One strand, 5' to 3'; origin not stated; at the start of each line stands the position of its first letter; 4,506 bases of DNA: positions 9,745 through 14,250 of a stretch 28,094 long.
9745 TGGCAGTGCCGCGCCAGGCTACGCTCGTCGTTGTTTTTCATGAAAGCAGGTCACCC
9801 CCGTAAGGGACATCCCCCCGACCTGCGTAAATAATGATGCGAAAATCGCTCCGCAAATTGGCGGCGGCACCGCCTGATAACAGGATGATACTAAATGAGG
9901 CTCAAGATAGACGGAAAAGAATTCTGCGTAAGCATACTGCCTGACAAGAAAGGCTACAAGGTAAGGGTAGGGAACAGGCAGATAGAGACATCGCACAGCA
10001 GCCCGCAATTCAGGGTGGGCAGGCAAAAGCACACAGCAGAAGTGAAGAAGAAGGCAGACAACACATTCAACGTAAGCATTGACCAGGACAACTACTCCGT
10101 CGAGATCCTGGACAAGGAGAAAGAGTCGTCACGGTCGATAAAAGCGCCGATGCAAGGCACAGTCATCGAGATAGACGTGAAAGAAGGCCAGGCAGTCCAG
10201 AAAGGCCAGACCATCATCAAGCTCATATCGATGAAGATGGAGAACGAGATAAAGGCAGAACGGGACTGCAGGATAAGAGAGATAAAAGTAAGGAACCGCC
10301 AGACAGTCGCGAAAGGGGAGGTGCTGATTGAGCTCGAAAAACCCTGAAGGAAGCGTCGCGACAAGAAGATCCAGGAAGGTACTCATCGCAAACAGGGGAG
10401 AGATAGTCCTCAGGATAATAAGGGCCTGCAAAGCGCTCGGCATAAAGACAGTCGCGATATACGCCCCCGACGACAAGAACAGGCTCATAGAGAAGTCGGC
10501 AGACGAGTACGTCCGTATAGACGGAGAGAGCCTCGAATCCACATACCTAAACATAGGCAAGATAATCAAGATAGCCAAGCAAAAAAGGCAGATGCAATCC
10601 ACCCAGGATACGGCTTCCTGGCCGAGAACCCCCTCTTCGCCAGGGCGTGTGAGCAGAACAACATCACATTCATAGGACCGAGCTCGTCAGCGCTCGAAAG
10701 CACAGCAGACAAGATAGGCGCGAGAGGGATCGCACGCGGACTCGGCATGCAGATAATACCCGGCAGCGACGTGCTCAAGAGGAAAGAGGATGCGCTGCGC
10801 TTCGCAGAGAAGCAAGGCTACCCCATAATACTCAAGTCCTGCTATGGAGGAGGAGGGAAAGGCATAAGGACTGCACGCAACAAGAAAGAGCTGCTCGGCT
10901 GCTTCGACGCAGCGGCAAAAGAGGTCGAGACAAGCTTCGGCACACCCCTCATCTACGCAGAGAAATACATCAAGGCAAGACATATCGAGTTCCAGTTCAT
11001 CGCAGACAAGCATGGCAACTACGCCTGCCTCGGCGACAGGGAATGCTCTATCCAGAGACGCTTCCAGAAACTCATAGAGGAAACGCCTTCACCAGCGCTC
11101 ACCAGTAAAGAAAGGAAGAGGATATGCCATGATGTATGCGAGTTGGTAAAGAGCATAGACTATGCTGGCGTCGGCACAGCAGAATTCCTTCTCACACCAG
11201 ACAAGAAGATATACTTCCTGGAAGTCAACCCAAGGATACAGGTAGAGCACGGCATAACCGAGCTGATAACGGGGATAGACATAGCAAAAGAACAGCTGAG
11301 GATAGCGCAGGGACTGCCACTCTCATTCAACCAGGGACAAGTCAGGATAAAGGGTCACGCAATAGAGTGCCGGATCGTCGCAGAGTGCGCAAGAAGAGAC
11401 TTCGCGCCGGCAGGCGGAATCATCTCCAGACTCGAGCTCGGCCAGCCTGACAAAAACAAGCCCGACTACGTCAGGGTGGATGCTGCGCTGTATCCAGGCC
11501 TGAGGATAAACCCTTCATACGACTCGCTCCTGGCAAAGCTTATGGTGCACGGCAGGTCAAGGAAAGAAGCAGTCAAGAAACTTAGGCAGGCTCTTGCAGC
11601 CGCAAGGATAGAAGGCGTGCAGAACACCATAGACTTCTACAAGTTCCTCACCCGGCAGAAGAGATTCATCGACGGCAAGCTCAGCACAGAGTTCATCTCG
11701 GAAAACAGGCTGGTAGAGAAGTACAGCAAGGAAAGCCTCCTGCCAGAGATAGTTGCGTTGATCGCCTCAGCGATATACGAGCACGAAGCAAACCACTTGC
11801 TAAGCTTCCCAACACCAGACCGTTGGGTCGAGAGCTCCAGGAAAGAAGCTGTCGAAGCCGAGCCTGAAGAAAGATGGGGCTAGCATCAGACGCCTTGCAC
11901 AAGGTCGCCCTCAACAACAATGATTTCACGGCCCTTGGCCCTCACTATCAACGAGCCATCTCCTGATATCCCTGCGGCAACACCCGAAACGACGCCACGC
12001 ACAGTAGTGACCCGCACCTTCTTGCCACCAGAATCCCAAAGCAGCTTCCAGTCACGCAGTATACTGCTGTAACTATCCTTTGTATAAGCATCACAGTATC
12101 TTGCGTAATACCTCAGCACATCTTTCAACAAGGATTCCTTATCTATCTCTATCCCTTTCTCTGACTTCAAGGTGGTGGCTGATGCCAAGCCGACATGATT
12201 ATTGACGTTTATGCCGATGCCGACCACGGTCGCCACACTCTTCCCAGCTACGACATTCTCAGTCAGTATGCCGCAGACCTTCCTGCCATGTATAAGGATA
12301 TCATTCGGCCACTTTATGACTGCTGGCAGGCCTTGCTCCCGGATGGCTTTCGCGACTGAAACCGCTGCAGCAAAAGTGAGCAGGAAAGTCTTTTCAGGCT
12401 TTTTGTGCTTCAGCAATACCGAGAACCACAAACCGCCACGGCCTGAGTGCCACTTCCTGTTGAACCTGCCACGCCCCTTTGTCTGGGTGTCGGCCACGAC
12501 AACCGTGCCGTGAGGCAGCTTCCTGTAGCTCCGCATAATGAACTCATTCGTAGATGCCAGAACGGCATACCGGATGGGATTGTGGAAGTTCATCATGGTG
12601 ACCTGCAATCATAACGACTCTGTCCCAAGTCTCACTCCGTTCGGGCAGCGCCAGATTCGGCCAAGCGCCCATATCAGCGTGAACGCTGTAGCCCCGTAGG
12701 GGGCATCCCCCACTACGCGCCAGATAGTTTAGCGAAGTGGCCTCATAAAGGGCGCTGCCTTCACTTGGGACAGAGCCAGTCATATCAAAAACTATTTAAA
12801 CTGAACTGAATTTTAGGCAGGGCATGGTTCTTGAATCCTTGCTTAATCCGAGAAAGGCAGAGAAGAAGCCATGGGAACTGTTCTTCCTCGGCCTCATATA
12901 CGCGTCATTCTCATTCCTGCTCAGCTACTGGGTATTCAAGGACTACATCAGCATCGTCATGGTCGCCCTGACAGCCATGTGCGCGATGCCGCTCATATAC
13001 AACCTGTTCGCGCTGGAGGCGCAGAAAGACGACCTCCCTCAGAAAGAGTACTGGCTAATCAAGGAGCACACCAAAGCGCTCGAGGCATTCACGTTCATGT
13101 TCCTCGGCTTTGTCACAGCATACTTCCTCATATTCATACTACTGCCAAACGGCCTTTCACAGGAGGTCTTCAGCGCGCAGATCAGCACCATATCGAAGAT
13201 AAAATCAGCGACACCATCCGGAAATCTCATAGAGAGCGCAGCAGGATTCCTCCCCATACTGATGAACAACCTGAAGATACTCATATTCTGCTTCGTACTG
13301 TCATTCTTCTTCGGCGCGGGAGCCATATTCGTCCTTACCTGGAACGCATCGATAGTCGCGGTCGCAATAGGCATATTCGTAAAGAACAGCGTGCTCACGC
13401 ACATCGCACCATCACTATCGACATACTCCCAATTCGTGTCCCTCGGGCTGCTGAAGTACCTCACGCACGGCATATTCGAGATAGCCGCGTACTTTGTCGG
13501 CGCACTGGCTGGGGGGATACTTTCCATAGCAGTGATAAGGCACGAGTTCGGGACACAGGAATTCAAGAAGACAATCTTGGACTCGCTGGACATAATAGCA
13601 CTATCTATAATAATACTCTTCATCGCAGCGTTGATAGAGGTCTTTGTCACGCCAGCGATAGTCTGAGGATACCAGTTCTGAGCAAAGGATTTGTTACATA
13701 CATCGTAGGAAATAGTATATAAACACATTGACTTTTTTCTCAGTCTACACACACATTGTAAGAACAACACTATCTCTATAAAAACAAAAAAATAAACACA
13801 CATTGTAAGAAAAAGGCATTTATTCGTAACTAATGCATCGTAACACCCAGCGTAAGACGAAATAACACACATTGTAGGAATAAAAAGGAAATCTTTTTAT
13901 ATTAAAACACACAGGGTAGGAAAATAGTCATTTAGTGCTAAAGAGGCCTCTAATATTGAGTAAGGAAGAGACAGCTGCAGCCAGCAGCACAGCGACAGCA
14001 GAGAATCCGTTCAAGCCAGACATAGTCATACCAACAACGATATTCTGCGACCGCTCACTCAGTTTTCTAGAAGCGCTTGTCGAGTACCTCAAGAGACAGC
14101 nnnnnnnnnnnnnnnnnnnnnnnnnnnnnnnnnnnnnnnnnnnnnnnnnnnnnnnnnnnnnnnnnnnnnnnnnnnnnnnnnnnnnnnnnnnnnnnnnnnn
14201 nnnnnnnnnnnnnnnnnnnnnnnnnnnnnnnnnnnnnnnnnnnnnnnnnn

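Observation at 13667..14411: Direct-repeat operator array plus a tandem-HTH protein translationally coupled to the giant gene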

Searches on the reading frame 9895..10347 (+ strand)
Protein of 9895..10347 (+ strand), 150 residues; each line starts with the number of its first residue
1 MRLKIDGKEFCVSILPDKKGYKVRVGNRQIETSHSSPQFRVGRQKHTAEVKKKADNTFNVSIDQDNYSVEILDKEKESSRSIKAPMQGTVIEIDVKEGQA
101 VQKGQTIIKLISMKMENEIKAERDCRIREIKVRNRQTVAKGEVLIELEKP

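Call 6: search_protein_families(library=pfam, proteins=[window:9895-10347:+], max_evalue=0.1)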
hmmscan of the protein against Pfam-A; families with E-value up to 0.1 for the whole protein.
window:9895-10347:+ (150 aa): 13 families
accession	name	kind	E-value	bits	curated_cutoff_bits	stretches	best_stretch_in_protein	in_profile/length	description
PF00364.28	Biotin_lipoyl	-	3.3e-16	59.3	22.1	1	81-147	2-73/73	Biotin-requiring enzyme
PF13533.13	Biotin_lipoyl_2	-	6.1e-09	35.9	29.8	1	81-110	2-31/32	Biotin-lipoyl like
PF13437.12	HlyD_3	-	1.4e-08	35.9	22.2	1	82-112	2-32/106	HlyD family secretion protein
PF16576.10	HlyD_D23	-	1.5e-07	31.4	30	1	73-111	100-140/214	Barrel-sandwich domain of CusB or HlyD membrane-fusion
PF03793.24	PASTA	-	0.0038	17.6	23.2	1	69-108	25-59/64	PASTA domain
PF00358.26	PTS_EIIA_1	-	0.013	15.6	27.2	0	86-117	79-110/127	phosphoenolpyruvate-dependent sugar phosphotransferase system, EIIA 1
PF01551.29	Peptidase_M23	-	0.014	16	28.7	0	81-112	15-74/96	Peptidase family M23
PF06898.16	YqfD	-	0.027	13.8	25.2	1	75-146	180-243/379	Putative stage IV sporulation protein YqfD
PF21668.3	RPOC_hybrid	-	0.039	14.2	27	0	91-139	50-95/102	DNA-directed RNA polymerase subunit beta', hybrid domain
PF20258.4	tRNA_Me_trans_C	-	0.045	14.5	20.6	0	34-69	22-57/77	Aminomethyltransferase beta-barrel domain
PF13375.12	RnfC_N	-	0.054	14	25.6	0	95-139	46-89/101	RnfC Barrel sandwich hybrid domain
PF20330.3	DUF6625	-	0.058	13.7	27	1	46-132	176-258/267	Family of unknown function (DUF6625)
PF18140.6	PCC_BT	-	0.059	14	23.5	0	49-84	25-60/126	Propionyl-coenzyme A carboxylase BT domain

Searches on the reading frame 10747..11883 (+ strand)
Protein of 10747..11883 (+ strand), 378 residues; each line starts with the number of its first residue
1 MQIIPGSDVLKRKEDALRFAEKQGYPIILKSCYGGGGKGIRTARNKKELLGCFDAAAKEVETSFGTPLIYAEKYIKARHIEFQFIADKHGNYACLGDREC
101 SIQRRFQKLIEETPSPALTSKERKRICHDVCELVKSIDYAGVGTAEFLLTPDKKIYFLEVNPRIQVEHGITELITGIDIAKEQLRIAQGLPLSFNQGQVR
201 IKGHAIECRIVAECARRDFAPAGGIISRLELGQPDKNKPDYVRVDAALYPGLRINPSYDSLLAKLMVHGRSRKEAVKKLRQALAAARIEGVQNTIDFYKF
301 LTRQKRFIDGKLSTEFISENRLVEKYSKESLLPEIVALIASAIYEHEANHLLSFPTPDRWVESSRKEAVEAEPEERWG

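Call 6: search_protein_families(library=pfam, proteins=[window:10747-11883:+], max_evalue=0.1)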
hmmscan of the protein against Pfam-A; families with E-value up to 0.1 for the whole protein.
window:10747-11883:+ (378 aa): 8 families
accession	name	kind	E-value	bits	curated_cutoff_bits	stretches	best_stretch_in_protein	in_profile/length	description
PF02786.22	CPSase_L_D2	-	3.4e-62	210.1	19.8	1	2-193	15-209/211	Carbamoyl-phosphate synthase L chain, ATP binding domain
PF02785.25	Biotin_carb_C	-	2.2e-30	105.4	32.4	1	207-318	1-107/108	Biotin carboxylase C-terminal domain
PF02655.19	ATP-grasp_3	-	5.8e-09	36.7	23.2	1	21-165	28-158/160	ATP-grasp domain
PF02222.28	ATP-grasp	-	4.7e-08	33.3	27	1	8-164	14-163/179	ATP-grasp domain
PF07478.18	Dala_Dala_lig_C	-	3.3e-07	30.4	24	1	9-162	21-174/204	D-ala D-ala ligase C-terminus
PF08443.16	RimK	-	2.5e-05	24.4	21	0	7-59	21-75/188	RimK-like ATP-grasp domain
PF18603.7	LAL_C2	-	0.057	14.1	29.4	0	220-289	5-76/78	L-amino acid ligase C-terminal domain 2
PF14398.11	ATPgrasp_YheCD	-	0.075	12.7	26.8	0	3-58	28-82/255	YheC/D like ATP-grasp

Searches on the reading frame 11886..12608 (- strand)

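Call 6: search_protein_families(library=pfam, proteins=[window:11886-12608:-], max_evalue=0.1)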
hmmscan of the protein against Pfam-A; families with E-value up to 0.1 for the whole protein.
window:11886-12608:- (240 aa): 4 families
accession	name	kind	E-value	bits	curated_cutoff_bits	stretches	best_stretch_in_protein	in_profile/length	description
PF03099.24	BPL_LplA_LipB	-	8.1e-24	84.5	21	1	17-134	5-133/133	Biotin/lipoate A/B protein ligase family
PF02237.23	BPL_C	-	0.00016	22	21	1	195-230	3-39/48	Biotin protein ligase C terminal domain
PF21948.1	LplA-B_cat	-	0.0044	17.4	27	1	56-114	71-129/200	Lipoyl protein ligase A/B catalytic domain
PF16917.10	BPL_LplA_LipB_2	-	0.024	14.6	27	1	64-188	46-182/183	Biotin/lipoate A/B protein ligase family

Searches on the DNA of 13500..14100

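Call 63: search_rna_families(source=window, start=13500, end=14100, threshold=evalue, max_evalue=1)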
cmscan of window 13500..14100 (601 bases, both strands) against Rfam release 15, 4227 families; matches with E-value up to 1: 0.
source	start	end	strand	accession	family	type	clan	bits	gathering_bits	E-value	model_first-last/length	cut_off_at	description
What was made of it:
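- No Rfam family matches (call 63).
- Tried and rejected: Rfam search of the spacer gave nothing (call 63), so a known RNA element is not the explanation.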
